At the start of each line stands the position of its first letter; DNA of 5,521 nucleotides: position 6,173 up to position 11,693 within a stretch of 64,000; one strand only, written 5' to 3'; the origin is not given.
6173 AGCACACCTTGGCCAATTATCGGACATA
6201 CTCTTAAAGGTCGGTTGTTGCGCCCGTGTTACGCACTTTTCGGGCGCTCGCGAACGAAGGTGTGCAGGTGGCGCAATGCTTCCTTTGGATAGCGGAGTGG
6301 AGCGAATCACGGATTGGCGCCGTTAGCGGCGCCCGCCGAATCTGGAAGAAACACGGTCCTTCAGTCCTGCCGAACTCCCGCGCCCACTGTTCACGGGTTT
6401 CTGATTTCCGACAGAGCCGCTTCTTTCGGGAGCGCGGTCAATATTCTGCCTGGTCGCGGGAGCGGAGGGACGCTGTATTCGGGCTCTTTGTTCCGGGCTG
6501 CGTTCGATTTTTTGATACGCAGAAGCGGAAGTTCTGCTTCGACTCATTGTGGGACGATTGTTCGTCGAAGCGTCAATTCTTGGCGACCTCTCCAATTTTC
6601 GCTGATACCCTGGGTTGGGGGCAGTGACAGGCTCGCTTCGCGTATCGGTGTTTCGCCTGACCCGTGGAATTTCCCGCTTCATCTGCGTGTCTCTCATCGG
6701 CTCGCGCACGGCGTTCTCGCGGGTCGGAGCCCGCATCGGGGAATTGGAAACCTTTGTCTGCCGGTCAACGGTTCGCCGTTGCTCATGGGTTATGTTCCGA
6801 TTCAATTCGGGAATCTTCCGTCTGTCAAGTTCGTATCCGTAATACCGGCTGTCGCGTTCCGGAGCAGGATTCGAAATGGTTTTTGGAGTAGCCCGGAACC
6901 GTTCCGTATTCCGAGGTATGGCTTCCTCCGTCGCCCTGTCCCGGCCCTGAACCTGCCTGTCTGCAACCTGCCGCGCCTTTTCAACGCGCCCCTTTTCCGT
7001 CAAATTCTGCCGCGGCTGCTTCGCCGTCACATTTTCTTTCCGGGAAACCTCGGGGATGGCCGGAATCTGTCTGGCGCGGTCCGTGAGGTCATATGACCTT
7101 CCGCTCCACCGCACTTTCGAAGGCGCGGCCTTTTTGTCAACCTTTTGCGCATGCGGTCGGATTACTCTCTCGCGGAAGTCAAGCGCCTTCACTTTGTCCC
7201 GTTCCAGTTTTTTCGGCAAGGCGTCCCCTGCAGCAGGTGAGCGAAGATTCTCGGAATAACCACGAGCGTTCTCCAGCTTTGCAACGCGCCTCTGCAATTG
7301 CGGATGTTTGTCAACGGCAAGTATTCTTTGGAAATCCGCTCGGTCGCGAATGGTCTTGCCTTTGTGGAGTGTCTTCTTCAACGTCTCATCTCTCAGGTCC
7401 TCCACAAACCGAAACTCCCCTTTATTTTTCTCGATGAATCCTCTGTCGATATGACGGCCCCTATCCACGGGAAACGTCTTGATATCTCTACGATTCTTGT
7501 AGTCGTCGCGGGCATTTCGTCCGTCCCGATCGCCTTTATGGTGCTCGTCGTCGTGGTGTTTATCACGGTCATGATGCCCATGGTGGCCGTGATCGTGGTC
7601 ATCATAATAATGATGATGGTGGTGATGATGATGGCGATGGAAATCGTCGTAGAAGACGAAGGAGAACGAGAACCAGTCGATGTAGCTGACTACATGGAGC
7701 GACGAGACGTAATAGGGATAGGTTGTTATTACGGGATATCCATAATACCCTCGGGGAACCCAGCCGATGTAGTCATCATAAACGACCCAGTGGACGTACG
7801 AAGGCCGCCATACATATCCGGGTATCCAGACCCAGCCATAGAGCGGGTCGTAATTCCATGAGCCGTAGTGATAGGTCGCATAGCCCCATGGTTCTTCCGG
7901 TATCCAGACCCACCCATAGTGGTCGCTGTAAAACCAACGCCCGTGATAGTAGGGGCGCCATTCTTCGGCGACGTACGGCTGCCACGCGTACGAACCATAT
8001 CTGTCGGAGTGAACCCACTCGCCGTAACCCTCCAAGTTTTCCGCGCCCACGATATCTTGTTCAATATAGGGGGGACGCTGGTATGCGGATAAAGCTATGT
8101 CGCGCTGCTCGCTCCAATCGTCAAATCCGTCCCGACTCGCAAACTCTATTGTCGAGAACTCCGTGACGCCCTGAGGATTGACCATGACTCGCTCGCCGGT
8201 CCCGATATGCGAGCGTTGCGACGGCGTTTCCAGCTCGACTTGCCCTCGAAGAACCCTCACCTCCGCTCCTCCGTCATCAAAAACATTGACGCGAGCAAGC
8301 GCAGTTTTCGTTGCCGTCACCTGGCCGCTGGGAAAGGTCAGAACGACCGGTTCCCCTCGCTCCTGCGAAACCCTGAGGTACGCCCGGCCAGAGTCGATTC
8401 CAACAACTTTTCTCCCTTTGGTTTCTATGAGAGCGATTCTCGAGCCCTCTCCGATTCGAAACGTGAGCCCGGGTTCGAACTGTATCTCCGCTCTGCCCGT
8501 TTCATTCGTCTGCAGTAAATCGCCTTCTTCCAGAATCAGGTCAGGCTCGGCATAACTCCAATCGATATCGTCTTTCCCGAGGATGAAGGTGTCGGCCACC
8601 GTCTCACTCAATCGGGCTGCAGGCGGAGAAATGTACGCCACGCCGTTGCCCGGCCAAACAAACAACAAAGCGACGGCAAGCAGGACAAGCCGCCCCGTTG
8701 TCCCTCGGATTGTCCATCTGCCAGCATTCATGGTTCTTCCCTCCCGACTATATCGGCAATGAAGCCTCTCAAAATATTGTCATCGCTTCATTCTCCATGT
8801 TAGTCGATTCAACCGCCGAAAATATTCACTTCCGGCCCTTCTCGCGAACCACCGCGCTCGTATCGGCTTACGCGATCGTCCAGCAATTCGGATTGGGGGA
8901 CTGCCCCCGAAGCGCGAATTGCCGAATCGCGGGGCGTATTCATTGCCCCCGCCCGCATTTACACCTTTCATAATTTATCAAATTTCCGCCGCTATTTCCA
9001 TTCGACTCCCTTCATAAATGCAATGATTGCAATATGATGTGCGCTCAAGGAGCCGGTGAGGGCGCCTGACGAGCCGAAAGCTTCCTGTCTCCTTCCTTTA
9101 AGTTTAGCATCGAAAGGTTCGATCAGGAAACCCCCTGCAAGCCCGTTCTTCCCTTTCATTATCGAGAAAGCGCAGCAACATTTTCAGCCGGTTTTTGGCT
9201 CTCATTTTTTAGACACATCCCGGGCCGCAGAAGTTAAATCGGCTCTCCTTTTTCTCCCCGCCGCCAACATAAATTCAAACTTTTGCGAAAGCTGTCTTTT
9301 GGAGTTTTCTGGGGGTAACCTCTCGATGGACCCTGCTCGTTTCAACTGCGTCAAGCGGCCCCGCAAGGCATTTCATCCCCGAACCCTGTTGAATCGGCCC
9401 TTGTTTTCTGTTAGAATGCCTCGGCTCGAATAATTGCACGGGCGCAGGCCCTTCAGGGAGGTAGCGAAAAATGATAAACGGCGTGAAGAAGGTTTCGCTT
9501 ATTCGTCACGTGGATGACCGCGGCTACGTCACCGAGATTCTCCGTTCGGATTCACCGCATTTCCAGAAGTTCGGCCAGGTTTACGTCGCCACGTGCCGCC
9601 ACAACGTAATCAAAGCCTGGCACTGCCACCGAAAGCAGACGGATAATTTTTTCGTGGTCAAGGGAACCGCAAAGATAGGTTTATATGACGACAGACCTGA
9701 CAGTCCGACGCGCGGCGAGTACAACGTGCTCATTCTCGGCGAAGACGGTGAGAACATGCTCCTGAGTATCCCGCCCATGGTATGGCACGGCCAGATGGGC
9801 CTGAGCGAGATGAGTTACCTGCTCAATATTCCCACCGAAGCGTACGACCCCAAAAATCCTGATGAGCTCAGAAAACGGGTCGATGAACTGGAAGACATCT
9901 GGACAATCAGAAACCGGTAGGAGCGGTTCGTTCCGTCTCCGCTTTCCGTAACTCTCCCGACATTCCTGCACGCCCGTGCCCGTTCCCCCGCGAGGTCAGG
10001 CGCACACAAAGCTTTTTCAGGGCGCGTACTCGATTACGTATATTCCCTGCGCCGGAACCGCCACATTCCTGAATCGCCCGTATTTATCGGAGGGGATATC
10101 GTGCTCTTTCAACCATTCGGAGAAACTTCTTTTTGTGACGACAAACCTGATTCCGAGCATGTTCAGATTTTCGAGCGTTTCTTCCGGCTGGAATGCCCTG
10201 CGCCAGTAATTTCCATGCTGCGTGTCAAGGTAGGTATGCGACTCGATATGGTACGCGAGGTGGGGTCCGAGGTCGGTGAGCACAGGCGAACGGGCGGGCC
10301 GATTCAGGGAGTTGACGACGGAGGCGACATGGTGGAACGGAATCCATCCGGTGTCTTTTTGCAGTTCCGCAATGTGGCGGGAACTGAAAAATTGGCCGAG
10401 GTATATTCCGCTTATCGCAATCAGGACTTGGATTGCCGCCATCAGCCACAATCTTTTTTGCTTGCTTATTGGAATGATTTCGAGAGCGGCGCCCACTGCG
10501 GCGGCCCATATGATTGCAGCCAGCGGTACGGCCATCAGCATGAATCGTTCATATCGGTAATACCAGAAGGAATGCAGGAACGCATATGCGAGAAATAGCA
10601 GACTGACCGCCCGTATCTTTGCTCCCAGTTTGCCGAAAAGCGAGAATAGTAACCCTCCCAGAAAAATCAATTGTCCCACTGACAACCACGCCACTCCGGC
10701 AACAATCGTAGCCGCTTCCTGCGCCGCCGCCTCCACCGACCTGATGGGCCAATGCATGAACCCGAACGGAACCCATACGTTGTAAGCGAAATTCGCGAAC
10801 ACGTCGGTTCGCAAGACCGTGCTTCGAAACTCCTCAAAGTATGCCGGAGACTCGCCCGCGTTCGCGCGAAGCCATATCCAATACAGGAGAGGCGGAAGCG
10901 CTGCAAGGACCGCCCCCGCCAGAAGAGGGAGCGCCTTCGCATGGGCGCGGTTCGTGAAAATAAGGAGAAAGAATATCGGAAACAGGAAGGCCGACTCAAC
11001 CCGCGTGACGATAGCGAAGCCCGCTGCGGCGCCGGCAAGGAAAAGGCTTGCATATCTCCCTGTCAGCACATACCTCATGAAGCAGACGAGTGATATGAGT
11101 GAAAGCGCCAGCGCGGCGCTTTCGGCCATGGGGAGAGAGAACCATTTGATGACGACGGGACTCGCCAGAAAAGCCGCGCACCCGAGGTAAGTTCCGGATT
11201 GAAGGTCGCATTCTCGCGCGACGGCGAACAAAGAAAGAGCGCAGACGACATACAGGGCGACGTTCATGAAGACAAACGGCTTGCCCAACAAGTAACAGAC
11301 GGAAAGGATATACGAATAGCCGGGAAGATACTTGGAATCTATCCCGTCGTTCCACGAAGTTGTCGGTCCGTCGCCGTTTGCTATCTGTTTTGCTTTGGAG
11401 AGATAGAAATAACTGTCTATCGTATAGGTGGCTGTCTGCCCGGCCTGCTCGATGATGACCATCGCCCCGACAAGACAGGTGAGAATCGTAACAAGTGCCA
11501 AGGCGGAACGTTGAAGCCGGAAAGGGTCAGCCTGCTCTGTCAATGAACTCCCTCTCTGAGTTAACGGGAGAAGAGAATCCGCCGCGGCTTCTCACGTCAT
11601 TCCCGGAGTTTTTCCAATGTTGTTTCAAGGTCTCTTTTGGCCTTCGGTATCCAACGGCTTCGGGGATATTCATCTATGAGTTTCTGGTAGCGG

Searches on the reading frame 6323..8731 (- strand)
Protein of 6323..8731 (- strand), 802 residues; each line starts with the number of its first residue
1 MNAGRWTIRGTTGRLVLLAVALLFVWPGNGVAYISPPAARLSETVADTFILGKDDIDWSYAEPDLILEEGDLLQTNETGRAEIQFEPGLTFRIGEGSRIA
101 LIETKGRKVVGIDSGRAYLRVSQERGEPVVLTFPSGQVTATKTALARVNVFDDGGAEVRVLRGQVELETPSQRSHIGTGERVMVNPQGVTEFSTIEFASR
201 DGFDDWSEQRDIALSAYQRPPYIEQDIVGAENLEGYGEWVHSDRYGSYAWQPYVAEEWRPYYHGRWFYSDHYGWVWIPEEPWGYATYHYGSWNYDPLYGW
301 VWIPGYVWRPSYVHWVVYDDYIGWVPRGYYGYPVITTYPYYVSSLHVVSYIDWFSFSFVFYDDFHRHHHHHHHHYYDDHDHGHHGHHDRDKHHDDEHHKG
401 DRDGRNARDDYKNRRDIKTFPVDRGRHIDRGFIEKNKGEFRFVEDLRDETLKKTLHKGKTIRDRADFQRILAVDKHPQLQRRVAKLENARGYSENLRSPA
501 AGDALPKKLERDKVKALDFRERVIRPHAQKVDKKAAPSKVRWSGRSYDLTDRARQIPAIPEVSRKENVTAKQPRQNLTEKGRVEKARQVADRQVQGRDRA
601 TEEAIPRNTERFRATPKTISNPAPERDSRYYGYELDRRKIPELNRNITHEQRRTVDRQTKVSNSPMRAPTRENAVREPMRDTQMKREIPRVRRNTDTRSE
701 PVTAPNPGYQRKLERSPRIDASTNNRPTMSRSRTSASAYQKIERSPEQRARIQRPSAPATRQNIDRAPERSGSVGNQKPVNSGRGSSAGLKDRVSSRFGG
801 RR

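Call 28: search_protein_families(library=pfam, proteins=[window:6323-8731:-], max_evalue=0.001)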
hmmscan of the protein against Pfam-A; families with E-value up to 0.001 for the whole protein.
window:6323-8731:- (802 aa): 2 families
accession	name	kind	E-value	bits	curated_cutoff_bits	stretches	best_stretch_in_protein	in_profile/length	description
PF20245.3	DUF6600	-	4.9e-26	91.2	27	1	231-328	2-99/102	Family of unknown function (DUF6600)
PF04773.18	FecR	-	3.3e-10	40.7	24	1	72-166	2-97/97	FecR protein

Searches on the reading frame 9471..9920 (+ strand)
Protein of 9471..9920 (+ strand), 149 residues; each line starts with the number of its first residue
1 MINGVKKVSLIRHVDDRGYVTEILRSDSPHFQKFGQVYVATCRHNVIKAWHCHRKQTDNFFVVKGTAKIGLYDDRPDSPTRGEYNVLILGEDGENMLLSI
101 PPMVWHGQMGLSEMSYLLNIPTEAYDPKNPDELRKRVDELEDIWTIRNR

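Call 28: search_protein_families(library=pfam, proteins=[window:9471-9920:+], max_evalue=0.001)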
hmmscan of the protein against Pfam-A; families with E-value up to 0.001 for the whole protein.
window:9471-9920:+ (149 aa): 3 families
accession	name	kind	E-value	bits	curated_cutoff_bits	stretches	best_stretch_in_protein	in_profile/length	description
PF00908.23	dTDP_sugar_isom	-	8.4e-11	42.3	27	1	2-138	4-146/168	dTDP-4-dehydrorhamnose 3,5-epimerase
PF14667.12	Polysacc_synt_C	-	7.2e-10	39.4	28.7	1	13-131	1-109/111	Polysaccharide biosynthesis C-terminal domain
PF05523.17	FdtA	-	6.1e-06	26.5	23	1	5-128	3-117/131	WxcM-like, C-terminal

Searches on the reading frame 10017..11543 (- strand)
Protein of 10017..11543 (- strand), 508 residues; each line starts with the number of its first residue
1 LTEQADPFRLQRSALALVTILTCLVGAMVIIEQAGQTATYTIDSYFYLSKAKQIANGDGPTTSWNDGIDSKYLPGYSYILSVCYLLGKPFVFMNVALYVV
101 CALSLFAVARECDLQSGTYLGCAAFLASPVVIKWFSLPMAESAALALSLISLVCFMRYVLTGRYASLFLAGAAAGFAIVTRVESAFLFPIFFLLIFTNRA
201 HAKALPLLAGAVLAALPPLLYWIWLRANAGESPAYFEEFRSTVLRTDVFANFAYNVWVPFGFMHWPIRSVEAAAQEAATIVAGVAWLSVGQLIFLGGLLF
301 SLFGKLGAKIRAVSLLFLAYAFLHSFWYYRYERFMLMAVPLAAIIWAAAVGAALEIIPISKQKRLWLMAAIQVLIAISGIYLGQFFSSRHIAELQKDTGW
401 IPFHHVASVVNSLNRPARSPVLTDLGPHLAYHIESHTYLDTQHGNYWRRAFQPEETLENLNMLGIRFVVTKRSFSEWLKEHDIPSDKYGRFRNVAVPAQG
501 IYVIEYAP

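Call 4: search_protein_families(library=pfam, proteins=[window:10017-11543:-], max_evalue=0.01)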
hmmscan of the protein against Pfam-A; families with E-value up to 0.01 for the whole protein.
window:10017-11543:- (508 aa): 1 family
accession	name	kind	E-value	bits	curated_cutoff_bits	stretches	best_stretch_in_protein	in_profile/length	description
PF13231.12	PMT_2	-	1.5e-08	35.4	26.1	1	79-222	9-160/160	Dolichyl-phosphate-mannose-protein mannosyltransferase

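Call 5: search_protein_families(library=ncbifam, proteins=[window:10017-11543:-], max_evalue=0.01)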
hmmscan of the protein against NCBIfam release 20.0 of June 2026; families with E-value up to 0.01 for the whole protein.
window:10017-11543:- (508 aa): 0 families
